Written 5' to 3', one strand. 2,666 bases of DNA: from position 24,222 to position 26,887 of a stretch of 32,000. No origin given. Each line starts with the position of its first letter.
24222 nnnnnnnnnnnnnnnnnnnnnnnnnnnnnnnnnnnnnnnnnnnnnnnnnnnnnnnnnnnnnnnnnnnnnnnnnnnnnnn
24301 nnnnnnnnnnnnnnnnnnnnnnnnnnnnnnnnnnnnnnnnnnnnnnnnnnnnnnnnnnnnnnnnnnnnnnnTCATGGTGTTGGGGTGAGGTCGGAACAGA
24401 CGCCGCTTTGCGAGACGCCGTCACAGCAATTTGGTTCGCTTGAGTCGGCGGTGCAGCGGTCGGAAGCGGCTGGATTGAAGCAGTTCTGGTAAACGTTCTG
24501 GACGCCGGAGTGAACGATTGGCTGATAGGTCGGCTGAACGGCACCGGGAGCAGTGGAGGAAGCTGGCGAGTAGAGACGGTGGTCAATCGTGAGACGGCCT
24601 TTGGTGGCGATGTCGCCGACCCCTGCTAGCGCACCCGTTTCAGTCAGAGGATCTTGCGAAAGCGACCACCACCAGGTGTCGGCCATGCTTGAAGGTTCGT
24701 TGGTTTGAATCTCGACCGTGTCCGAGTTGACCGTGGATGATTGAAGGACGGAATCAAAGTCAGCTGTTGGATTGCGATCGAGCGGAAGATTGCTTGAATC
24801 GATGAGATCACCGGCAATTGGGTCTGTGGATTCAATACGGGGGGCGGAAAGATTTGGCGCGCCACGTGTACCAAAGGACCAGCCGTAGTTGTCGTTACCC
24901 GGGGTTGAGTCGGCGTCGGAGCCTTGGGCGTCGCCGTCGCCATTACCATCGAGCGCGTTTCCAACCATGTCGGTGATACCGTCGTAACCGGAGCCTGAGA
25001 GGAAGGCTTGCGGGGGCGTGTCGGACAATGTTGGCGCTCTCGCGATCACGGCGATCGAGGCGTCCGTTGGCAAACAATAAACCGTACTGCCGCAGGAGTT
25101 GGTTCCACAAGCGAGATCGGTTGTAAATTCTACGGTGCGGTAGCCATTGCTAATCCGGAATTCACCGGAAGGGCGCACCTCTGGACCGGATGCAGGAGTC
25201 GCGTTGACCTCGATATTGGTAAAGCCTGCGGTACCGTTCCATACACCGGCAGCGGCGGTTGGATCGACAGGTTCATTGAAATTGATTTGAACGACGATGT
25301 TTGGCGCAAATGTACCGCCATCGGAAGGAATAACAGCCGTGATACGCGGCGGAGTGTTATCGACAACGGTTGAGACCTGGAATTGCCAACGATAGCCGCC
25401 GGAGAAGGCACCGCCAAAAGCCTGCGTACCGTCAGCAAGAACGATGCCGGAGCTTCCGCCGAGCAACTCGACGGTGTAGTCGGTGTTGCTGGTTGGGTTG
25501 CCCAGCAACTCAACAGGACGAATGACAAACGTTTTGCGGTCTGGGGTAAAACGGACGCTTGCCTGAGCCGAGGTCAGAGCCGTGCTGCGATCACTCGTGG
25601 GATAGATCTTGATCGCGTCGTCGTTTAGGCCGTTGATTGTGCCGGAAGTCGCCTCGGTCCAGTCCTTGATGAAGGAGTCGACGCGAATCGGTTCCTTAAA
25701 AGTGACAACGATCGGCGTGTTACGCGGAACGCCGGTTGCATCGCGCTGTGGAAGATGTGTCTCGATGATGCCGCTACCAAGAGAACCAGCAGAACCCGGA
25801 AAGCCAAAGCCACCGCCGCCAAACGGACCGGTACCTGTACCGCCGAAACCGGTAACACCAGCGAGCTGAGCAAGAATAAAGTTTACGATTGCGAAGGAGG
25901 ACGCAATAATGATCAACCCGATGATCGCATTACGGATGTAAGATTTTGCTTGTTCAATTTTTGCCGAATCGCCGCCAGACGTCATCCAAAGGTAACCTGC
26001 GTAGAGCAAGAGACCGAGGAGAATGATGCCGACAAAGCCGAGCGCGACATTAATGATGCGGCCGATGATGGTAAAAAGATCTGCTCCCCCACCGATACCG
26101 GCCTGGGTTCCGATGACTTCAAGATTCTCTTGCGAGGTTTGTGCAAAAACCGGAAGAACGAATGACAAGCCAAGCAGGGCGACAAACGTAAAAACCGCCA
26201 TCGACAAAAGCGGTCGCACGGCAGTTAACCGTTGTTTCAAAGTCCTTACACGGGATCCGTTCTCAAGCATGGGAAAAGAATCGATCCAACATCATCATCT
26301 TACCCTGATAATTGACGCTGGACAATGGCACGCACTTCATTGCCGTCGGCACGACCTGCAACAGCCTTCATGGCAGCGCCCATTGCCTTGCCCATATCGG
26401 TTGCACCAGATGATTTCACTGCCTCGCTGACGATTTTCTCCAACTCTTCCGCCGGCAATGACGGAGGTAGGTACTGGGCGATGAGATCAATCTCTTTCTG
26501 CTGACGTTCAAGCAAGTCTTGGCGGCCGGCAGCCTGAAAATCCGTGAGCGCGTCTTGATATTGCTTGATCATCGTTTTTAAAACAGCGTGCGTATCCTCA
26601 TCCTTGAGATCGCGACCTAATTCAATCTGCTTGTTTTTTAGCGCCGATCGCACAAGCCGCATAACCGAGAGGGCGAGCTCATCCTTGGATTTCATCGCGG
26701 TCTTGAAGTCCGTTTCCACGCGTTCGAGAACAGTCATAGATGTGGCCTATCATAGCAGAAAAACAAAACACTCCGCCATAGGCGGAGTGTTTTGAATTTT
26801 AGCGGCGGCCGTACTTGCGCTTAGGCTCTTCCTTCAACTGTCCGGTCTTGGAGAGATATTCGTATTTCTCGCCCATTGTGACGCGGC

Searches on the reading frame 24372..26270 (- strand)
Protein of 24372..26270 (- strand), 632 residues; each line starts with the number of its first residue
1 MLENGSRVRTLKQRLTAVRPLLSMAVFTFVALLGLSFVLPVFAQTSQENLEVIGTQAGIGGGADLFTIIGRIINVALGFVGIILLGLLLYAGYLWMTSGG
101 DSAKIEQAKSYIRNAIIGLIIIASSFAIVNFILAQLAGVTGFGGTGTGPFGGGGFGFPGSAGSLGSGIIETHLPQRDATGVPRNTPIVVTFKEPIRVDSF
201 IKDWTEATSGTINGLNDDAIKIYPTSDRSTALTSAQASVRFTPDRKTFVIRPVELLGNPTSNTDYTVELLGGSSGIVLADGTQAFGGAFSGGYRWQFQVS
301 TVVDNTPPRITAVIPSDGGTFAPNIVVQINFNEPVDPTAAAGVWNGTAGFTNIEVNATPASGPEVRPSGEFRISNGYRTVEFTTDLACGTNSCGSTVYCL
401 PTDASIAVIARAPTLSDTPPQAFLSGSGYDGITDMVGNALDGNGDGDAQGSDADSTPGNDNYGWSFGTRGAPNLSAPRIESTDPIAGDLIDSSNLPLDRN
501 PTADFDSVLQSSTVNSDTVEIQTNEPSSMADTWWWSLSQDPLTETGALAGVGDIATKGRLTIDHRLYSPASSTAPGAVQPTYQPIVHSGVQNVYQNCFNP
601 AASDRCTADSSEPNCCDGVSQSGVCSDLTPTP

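Call 5: search_protein_families(library=pfam, proteins=[window:24372-26270:-], max_evalue=0.01)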
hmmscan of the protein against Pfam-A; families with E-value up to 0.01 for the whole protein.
window:24372-26270:- (632 aa): 2 families
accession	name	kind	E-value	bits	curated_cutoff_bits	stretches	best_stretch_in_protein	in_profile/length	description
PF13205.12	Big_5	-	4.2e-13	50.4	23.6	2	170-297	8-103/105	Bacterial Ig-like domain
PF18895.5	T4SS_pilin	-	1.6e-08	34.9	26.6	1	65-132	5-71/71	Type IV secretion system pilin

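Call 73: find_encoding_contigs(protein=window:24372-26270:-, flank=10000, max_places=6)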
Protein window:24372-26270:- (632 aa): no gene with exactly this product is on record in the collection.

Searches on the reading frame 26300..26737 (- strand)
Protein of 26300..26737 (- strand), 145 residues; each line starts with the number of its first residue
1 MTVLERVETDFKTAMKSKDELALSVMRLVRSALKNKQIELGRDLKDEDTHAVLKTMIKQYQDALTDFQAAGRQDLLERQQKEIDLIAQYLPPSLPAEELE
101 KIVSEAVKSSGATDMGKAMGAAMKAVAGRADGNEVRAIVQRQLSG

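Call 76: find_encoding_contigs(protein=window:26300-26737:-, flank=10000, max_places=8)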
Protein window:26300-26737:- (145 aa): 8 contigs read that carry it; 8 places shown.
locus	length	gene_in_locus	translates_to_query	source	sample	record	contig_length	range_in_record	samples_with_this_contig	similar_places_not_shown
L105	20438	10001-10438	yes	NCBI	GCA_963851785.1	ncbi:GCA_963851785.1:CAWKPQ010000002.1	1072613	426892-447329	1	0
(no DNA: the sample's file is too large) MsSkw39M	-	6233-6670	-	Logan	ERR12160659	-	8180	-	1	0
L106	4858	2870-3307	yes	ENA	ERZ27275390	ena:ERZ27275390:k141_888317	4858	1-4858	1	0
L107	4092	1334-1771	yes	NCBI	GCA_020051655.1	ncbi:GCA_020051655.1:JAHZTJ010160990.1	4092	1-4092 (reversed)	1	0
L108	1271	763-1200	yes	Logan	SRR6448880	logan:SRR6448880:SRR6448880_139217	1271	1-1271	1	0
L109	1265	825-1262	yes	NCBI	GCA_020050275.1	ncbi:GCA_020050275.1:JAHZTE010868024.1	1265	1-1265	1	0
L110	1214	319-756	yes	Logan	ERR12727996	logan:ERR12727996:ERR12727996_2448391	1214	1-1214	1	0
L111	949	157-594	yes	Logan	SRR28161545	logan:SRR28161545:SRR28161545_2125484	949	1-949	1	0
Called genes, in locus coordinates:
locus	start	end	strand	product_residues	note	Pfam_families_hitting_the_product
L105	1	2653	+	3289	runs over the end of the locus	-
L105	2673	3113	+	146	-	-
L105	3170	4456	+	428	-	PF00919:UPF0004, PF04055:Radical_SAM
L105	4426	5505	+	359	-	PF01745:IPT (weak), PF01715:IPPT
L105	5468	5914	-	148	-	-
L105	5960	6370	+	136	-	PF01878:EVE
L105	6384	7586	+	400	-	-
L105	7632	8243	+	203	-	PF10502:Peptidase_S26, PF00717:Peptidase_S24 (weak)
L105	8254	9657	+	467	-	PF13393:tRNA-synt_His, PF00587:tRNA-synt_2b, PF03129:HGTP_anticodon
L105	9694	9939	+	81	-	-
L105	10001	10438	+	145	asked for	PF09424:YqeY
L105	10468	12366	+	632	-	PF18895:T4SS_pilin, PF13205:Big_5 (faint)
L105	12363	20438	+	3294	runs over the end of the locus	PF18895:T4SS_pilin (weak), PF13205:Big_5 (faint), PF17957:Big_7 (weak), PF01833:TIG (weak), PF13948:DUF4215 (faint)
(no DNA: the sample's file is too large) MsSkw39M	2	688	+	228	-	?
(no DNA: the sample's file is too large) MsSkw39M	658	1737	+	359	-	PF01745:IPT (weak), PF01715:IPPT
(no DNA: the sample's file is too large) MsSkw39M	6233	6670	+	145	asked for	PF09424:YqeY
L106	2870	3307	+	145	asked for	PF09424:YqeY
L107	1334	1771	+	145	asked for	PF09424:YqeY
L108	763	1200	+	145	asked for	PF09424:YqeY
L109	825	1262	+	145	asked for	PF09424:YqeY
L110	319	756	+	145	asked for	PF09424:YqeY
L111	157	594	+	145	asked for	PF09424:YqeY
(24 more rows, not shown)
